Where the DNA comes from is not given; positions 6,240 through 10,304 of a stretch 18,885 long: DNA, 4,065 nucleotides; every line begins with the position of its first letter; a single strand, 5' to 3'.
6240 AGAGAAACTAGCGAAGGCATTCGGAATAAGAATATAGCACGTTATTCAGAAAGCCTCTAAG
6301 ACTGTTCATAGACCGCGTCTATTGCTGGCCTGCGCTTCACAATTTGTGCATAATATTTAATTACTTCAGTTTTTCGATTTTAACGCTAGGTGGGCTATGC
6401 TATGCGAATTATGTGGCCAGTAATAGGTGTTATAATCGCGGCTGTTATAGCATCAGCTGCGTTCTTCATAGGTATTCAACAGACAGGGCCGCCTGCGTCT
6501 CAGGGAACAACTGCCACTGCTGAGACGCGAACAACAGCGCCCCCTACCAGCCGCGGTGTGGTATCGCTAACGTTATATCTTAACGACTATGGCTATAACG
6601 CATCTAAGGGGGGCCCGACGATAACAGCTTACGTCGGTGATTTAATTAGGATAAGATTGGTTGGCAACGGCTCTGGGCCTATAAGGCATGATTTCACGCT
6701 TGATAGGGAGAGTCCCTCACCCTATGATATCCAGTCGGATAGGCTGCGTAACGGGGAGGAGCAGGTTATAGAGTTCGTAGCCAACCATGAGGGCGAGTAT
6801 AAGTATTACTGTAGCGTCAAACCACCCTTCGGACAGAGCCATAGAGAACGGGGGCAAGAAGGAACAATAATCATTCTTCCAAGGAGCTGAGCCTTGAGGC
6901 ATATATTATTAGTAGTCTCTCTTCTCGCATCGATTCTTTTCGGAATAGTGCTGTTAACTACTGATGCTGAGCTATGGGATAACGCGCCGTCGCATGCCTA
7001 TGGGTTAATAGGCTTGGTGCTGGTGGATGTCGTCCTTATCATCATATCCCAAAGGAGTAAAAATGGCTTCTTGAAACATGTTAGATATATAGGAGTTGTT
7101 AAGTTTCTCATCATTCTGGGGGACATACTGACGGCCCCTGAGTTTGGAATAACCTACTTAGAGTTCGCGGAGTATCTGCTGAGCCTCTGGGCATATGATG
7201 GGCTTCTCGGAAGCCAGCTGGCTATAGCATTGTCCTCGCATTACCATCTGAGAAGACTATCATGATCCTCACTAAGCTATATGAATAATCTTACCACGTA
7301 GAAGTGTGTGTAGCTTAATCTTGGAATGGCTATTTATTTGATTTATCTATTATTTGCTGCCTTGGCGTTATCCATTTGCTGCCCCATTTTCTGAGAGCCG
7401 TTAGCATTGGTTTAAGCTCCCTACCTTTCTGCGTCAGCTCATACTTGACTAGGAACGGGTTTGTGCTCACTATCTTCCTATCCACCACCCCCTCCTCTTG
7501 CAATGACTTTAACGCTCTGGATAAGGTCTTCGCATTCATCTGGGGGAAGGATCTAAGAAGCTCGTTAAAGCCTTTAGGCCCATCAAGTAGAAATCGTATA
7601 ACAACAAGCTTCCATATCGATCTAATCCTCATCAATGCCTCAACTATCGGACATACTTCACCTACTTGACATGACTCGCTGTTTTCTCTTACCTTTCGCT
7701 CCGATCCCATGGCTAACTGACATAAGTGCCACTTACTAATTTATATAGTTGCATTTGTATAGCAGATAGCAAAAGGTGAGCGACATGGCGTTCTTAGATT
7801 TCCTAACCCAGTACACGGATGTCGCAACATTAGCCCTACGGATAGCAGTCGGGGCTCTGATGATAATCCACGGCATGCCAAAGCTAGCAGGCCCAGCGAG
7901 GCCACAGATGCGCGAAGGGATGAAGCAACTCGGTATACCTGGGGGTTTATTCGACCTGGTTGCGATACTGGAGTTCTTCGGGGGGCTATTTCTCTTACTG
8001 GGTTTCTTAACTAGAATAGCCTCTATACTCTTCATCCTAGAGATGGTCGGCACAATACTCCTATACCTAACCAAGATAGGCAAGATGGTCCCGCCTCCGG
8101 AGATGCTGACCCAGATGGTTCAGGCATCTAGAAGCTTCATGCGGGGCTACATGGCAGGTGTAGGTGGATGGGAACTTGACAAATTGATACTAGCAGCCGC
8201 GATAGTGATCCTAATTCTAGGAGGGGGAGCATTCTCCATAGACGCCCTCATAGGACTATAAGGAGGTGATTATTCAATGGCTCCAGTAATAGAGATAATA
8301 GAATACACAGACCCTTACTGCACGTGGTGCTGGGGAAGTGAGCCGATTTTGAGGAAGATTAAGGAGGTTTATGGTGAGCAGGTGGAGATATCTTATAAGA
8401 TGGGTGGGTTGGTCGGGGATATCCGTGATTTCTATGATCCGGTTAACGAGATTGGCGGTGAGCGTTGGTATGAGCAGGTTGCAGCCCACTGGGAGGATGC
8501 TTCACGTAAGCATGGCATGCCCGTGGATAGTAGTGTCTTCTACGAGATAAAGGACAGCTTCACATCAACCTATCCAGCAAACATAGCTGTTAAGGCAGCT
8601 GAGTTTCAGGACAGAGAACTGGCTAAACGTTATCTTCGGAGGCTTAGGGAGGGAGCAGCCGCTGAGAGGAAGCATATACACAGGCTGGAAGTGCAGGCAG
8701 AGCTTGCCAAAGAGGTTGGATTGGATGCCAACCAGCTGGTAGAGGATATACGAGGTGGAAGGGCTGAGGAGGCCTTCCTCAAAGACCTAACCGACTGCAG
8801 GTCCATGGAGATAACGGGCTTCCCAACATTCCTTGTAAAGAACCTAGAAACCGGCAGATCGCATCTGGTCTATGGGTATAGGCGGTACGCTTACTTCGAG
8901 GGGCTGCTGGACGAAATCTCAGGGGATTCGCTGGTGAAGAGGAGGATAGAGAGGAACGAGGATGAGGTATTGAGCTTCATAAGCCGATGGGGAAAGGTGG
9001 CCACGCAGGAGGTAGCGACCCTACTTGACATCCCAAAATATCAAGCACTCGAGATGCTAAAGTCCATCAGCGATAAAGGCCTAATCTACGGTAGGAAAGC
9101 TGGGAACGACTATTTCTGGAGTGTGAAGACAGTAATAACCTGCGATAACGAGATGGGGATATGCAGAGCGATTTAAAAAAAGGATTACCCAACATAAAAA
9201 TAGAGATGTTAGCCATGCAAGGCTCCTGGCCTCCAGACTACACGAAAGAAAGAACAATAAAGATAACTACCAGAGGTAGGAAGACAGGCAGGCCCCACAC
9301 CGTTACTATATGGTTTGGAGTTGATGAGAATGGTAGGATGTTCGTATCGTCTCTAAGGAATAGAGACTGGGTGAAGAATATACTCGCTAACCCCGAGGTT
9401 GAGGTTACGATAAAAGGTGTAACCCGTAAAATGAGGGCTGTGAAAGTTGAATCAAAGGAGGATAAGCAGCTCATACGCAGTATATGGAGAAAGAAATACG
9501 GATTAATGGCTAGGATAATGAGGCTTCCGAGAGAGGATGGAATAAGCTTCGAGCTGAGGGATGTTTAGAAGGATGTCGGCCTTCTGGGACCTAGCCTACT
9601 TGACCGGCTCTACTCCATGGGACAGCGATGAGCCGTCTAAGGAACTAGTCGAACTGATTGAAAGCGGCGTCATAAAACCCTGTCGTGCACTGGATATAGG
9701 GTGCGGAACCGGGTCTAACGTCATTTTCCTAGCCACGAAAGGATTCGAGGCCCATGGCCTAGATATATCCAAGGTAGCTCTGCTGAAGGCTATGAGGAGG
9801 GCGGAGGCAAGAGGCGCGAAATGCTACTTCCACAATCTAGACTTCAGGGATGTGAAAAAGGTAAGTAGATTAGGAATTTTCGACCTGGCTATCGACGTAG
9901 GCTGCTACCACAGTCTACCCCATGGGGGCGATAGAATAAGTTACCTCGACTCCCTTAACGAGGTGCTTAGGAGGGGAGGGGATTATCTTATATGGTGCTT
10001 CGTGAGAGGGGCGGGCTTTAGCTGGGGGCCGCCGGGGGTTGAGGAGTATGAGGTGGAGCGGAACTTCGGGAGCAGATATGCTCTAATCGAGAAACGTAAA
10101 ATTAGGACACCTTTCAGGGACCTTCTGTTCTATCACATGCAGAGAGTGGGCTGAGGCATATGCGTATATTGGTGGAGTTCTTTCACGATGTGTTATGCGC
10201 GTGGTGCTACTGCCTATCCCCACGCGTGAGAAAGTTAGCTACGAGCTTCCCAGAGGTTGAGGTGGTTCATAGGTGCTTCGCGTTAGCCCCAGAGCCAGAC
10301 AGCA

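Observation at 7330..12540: HxlR-type regulator divergent from a seven-gene thiol/quinone redox operon (DoxX, SpxH-like DsbA, Ddn-like reductase, methyltransferase, DsbA, unknown protein, CatE-like dioxygenase)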

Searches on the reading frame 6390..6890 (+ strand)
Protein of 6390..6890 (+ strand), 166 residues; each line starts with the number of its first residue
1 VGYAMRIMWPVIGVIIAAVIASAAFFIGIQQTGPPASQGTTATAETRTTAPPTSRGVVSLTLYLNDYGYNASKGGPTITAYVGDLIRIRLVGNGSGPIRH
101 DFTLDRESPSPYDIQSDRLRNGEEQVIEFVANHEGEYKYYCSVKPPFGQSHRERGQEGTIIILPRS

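Call 10: search_protein_families(library=pfam, proteins=[window:6390-6890:+], max_evalue=0.01)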
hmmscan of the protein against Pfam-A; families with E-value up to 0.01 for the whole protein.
window:6390-6890:+ (166 aa): 0 families

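Call 61: search_protein_families(library=pfam, proteins=[window:6390-6887:+], max_evalue=1)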
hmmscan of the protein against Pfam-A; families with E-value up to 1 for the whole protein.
window:6390-6887:+ (166 aa): 2 families
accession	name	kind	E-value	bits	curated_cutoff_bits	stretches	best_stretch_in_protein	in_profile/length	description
PF13473.12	Cupredoxin_1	-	0.034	14.6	27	1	78-144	37-95/104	Cupredoxin-like domain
PF07790.16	Pilin_N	-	0.067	14.5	25.2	1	11-46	14-50/78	Archaeal Type IV pilin, N-terminal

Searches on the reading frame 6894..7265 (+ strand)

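Call 10: search_protein_families(library=pfam, proteins=[window:6894-7265:+], max_evalue=0.01)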
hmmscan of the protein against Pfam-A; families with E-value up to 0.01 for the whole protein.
window:6894-7265:+ (123 aa): 0 families

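Call 61: search_protein_families(library=pfam, proteins=[window:6894-7262:+], max_evalue=1)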
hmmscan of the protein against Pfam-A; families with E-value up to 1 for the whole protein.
window:6894-7262:+ (123 aa): 1 family
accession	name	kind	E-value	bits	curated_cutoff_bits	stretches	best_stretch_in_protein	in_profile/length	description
PF19845.4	DUF6320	-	0.05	13.9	29.9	1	4-80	13-89/186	Family of unknown function (DUF6320)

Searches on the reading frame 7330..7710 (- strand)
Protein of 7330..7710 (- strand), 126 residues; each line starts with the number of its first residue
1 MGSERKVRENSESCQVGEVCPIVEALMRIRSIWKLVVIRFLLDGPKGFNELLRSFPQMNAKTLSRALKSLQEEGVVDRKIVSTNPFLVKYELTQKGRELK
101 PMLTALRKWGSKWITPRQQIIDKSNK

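Call 3: search_protein_families(library=pfam, proteins=[window:7330-7710:-], max_evalue=0.01)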
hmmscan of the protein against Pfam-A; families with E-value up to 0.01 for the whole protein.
window:7330-7710:- (126 aa): 2 families
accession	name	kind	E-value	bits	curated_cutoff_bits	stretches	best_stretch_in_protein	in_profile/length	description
PF01638.23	HxlR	-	8.5e-25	86.9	20.8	1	31-116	4-89/91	HxlR-like helix-turn-helix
PF03551.20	PadR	-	0.006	17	27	0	48-98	19-71/75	Transcriptional regulator PadR-like family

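Call 4: search_protein_families(library=ncbifam, proteins=[window:7330-7710:-], max_evalue=0.01)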
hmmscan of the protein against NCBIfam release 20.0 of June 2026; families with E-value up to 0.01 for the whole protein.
window:7330-7710:- (126 aa): 2 families
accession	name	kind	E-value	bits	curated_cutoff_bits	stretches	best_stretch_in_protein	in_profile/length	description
NF047364.1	redox_TF_RrpB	exception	2.5e-15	56.6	175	1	19-113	4-103/105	MarR family transcription factor RrpB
NF047367.1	redox_TF_RrpA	exception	6.4e-11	42.4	185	1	20-112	6-99/101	MarR family transcription factor RrpA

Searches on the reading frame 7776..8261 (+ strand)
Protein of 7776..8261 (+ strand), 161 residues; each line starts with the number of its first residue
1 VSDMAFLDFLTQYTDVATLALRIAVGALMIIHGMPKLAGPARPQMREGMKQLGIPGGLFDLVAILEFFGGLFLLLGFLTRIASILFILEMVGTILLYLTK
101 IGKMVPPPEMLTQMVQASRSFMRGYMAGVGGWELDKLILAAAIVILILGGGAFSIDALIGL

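Call 3: search_protein_families(library=pfam, proteins=[window:7776-8261:+], max_evalue=0.01)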
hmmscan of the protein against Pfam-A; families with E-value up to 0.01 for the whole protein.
window:7776-8261:+ (161 aa): 4 families
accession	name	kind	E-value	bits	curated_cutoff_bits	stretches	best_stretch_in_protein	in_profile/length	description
PF07681.17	DoxX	-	2.9e-15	57.1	23.6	1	18-96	2-82/85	DoxX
PF13564.11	DoxX_2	-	4.6e-07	30.4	26.3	1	22-96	3-80/103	DoxX-like family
PF07291.16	MauE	-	5.4e-05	23.9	27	1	16-97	3-87/128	Methylamine utilisation protein MauE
PF04173.18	DoxD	-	0.00081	19.8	22.7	0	130-159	115-144/167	TQO small subunit DoxD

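Call 4: search_protein_families(library=ncbifam, proteins=[window:7776-8261:+], max_evalue=0.01)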
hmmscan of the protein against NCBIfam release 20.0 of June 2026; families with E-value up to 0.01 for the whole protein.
window:7776-8261:+ (161 aa): 1 family
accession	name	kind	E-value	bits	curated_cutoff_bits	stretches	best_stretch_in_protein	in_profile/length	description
NF050144.1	matur_HvfX_fam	equivalog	1.7e-06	28.3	80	1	16-159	2-164/165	HvfX family Cu-binding RiPP maturation protein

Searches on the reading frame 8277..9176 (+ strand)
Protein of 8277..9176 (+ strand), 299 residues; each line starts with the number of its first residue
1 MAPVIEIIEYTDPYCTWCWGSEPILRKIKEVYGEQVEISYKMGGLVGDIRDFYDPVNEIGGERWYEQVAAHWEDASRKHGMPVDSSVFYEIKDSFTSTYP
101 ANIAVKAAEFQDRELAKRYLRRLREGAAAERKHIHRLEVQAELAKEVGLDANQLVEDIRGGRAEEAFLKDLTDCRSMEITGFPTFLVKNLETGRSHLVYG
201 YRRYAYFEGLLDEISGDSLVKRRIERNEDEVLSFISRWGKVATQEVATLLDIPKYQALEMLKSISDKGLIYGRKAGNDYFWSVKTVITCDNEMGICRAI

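Call 3: search_protein_families(library=pfam, proteins=[window:8277-9176:+], max_evalue=0.01)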
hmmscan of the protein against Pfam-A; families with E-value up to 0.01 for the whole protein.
window:8277-9176:+ (299 aa): 3 families
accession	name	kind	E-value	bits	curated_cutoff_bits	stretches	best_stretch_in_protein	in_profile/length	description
PF13743.12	Thioredoxin_5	-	7.8e-35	120.7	27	1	10-208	3-185/186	Thioredoxin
PF01323.26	DSBA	-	3.1e-14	53.6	25.6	1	7-207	2-186/191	DSBA-like thioredoxin domain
PF13462.12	Thioredoxin_4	-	0.003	18.2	23.2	0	62-189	62-147/165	Thioredoxin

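Call 4: search_protein_families(library=ncbifam, proteins=[window:8277-9176:+], max_evalue=0.01)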
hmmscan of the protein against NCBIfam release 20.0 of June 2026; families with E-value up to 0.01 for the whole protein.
window:8277-9176:+ (299 aa): 0 families

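Call 29: search_solved_structures(query=window:8277-9173:+, max_evalue=0.01, show_alignments=2)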
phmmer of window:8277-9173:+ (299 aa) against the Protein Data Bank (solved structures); distinct sequences matched with E-value up to 0.01: 5.
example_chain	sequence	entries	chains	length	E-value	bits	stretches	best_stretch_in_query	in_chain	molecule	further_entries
6ghb_B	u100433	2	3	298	2.2e-23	86.5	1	5-265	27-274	UPF0413 protein GK0824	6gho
3kzq_A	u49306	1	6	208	5.7e-14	55.6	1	9-187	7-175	Putative uncharacterized protein VP2116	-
2in3_A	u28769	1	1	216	7.2e-09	38.9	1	10-212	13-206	Hypothetical protein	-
5hfi_A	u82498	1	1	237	1.9e-06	30.9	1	11-188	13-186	Uncharacterized protein, cytosolic disulfide reductase DsbM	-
5hfg_A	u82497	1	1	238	1.9e-06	30.9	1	11-188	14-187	Uncharacterized protein, cytosolic disulfide reductase DsbM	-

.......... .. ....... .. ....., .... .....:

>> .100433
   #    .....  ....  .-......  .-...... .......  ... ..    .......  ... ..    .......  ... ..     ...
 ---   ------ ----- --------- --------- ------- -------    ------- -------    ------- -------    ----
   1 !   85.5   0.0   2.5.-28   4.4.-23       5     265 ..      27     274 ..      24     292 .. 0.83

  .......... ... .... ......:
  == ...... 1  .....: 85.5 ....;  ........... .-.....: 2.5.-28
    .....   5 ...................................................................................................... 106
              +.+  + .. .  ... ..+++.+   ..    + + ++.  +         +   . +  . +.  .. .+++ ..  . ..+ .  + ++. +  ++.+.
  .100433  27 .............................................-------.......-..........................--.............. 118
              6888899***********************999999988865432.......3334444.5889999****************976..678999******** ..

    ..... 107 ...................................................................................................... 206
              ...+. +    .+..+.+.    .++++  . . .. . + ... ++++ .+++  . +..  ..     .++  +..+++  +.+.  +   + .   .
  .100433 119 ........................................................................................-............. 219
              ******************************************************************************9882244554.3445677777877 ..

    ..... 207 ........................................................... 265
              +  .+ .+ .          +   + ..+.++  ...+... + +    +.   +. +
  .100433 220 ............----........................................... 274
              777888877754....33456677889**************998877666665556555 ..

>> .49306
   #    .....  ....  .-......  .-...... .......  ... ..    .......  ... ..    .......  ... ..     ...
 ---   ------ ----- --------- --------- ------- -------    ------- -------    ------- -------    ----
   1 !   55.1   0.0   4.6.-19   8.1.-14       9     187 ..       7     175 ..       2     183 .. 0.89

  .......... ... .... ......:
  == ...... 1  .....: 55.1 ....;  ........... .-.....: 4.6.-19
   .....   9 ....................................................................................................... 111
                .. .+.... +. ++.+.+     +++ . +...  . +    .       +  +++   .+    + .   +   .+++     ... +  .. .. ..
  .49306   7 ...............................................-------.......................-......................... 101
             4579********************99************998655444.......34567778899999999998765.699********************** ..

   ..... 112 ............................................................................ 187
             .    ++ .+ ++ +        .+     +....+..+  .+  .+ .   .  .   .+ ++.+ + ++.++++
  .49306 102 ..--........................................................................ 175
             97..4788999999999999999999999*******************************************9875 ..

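Call 33: find_related_loci(query=window:8277-9173:+, collection=metagenome_contigs, flank=10000)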
Query window:8277-9173:+ (299 aa) in metagenome_contigs; peptide patterns used: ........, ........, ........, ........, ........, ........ (x = any residue, [..] = any of these).
246 stretches matched a pattern; 179 encode a relative of the query (tblastn E <= 1e-3); the best 80 are kept; 80 distinct loci.
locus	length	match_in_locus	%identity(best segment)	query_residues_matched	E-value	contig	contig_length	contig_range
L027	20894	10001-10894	82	1-298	1e-168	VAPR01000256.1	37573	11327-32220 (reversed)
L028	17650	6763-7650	71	2-296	3e-147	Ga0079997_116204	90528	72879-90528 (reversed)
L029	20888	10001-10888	71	2-296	3e-147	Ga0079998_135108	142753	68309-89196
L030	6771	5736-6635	71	2-299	9e-147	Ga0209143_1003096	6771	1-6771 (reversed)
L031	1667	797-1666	72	4-291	1e-156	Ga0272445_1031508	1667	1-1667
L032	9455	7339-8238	70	2-299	2e-143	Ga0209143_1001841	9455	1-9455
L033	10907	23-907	71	4-296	5e-143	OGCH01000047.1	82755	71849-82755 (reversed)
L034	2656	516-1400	71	4-296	1e-150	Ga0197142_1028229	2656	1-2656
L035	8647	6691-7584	71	4-299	3e-141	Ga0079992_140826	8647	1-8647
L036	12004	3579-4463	69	4-296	1e-137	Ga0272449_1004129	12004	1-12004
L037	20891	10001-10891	66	3-299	5e-135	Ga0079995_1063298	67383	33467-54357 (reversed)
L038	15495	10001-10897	66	1-296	1e-133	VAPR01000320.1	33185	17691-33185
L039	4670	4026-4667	79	4-217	3e-117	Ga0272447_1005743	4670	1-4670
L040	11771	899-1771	60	4-296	3e-109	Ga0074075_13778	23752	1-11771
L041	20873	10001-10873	60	4-296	4e-109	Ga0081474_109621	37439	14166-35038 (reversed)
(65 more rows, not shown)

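Call 61: search_protein_families(library=pfam, proteins=[L036:6391-7893:+], max_evalue=1)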
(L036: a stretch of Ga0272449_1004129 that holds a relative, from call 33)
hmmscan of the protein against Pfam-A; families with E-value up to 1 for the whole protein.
L036:6391-7893:+ (501 aa): 2 families
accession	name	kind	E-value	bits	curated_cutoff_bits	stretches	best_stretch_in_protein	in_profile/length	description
PF00171.27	Aldedh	-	1.7e-160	535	23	1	24-480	8-459/461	Aldehyde dehydrogenase family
PF07368.16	DUF1487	-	0.051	13.5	23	0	263-316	9-60/215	Protein of unknown function (DUF1487)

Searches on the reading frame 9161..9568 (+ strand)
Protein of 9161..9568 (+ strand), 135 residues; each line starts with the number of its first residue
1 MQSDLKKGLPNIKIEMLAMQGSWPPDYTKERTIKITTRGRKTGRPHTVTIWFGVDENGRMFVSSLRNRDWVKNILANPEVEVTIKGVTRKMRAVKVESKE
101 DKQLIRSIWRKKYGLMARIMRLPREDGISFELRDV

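Call 3: search_protein_families(library=pfam, proteins=[window:9161-9568:+], max_evalue=0.01)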
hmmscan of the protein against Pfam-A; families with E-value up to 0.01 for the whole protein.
window:9161-9568:+ (135 aa): 3 families
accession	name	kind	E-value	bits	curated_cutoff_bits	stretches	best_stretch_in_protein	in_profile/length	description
PF04075.20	F420H2_quin_red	-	4.7e-14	53.1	22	1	32-111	25-107/130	F420H(2)-dependent quinone reductase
PF01243.27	PNPOx_N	-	1.1e-06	29.4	28.1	1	29-112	11-93/120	Pyridoxamine 5'-phosphate oxidase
PF10012.15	DUF2255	-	1.2e-06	29.2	29.8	1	29-115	7-94/115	Uncharacterized protein conserved in bacteria (DUF2255)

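Call 4: search_protein_families(library=ncbifam, proteins=[window:9161-9568:+], max_evalue=0.01)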
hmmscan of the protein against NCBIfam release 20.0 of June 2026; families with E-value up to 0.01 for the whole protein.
window:9161-9568:+ (135 aa): 4 families
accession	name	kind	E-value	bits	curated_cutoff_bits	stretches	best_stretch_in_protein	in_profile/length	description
TIGR00026.1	hi_GC_TIGR00026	subfamily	1.3e-15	58.1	46.35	1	28-110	5-89/111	nitroreductase family deazaflavin-dependent oxidoreductase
TIGR03666.1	Rv2061_F420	subfamily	6.3e-07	29.1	84.9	1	28-122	10-108/132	PPOX class F420-dependent oxidoreductase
TIGR03618.1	Rv1155_F420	subfamily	3.1e-06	27.4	79.05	1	31-97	9-75/127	TIGR03618 family F420-dependent PPOX class oxidoreductase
TIGR03667.1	Rv3369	hypoth_equivalog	0.001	19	125.3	1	29-89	13-71/130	TIGR03667 family PPOX class F420-dependent oxidoreductase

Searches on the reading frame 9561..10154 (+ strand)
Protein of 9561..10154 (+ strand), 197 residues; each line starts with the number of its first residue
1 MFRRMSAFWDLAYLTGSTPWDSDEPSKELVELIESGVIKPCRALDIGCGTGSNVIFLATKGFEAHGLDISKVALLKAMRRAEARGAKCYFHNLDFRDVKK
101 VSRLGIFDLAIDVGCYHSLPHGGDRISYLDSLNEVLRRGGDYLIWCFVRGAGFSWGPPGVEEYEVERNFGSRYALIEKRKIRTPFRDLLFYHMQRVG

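Call 3: search_protein_families(library=pfam, proteins=[window:9561-10154:+], max_evalue=0.01)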
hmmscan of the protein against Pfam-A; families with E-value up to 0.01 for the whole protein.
window:9561-10154:+ (197 aa): 10 families
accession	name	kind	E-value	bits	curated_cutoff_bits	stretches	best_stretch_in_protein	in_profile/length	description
PF13649.12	Methyltransf_25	-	2e-13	51.3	27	1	44-140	2-97/97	Methyltransferase domain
PF13847.12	Methyltransf_31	-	1.1e-12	48.3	27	1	41-144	5-109/145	Methyltransferase domain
PF05724.17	TPMT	-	2.3e-12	47.5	26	1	6-175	3-185/218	Thiopurine S-methyltransferase (TPMT)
PF08242.18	Methyltransf_12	-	3.3e-12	47.4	30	1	44-140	1-96/98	Methyltransferase domain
PF08241.18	Methyltransf_11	-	8.3e-09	36.4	21.2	1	44-143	1-94/95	Methyltransferase domain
PF03848.20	TehB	-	1.8e-07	31.2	20.4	1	36-73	27-64/193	Tellurite resistance protein TehB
PF13489.12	Methyltransf_23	-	3.1e-07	30.7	27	1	40-142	23-114/164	Methyltransferase domain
PF07021.18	MetW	-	0.0012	19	21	1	32-80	6-55/193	Methionine biosynthesis protein MetW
PF02353.26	CMAS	-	0.0027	17.5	27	1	42-147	65-167/273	Mycolic acid cyclopropane synthetase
PF05175.20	MTS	-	0.0088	16.1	23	0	23-95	17-90/170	Methyltransferase small domain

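Call 4: search_protein_families(library=ncbifam, proteins=[window:9561-10154:+], max_evalue=0.01)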
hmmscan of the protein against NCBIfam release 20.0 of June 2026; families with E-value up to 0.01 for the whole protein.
window:9561-10154:+ (197 aa): 22 families
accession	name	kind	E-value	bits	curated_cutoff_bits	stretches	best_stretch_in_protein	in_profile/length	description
NF043040.1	corrin_prot_MT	hypoth_equivalog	1e-10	41.4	180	1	33-144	34-147/216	corrinoid protein-associated methyltransferase CpaM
NF008992.0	PRK12335.1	equivalog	4.7e-09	35.8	303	1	26-92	111-177/289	SAM-dependent methyltransferase TehB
NF008405.0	PRK11207.1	equivalog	6.7e-09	35.5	218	1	28-76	21-67/198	tellurite resistance methyltransferase TehB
TIGR00477.1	tehB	equivalog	4.3e-08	32.8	219.5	1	36-79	70-115/238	tellurite resistance methyltransferase TehB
NF045667.1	MTase_DVU1556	equivalog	1.5e-07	31.1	155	1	41-97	24-82/213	DVU_1556 family methyltransferase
TIGR02021.1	BchM-ChlM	equivalog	3.9e-07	29.7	158.9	1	28-115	43-129/218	magnesium protoporphyrin IX methyltransferase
NF040703.1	cyclopro_CfaB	exception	6.6e-06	25.1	650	1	42-140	162-259/393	C17 cyclopropane fatty acid synthase CfaB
NF008686.0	PRK11705.1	equivalog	3e-05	23.2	400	1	42-144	170-265/383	cyclopropane fatty acyl phospholipid synthase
TIGR04290.1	meth_Rta_06860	hypoth_equivalog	6e-05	22.6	300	1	41-121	51-130/226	TIGR04290 family methyltransferase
TIGR01983.1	UbiG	equivalog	8.5e-05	22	102.95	1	37-141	47-148/228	bifunctional 2-polyprenyl-6-hydroxyphenol methylase/3-demethylubiquinol 3-O-methyltransferase UbiG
NF045649.1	2X_seleno_MduS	exception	0.00029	19.9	380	1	42-100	44-101/338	methyltransferase domain-containing selenoprotein MduS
NF041820.1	daptide_MTase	equivalog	0.0003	20.4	175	1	27-190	24-186/243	daptide-type RiPP biosynthesis methyltransferase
NF053839.1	CPFASynBruc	equivalog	0.00035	19.6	600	1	42-151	177-283/410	cyclopropane fatty acid synthase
TIGR02072.1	BioC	equivalog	0.00059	19.7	184.95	1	27-99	21-92/244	malonyl-ACP O-methyltransferase BioC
NF011529.0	PRK14968.1-3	equivalog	0.00069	19.1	162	1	30-86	24-81/198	putative methyltransferase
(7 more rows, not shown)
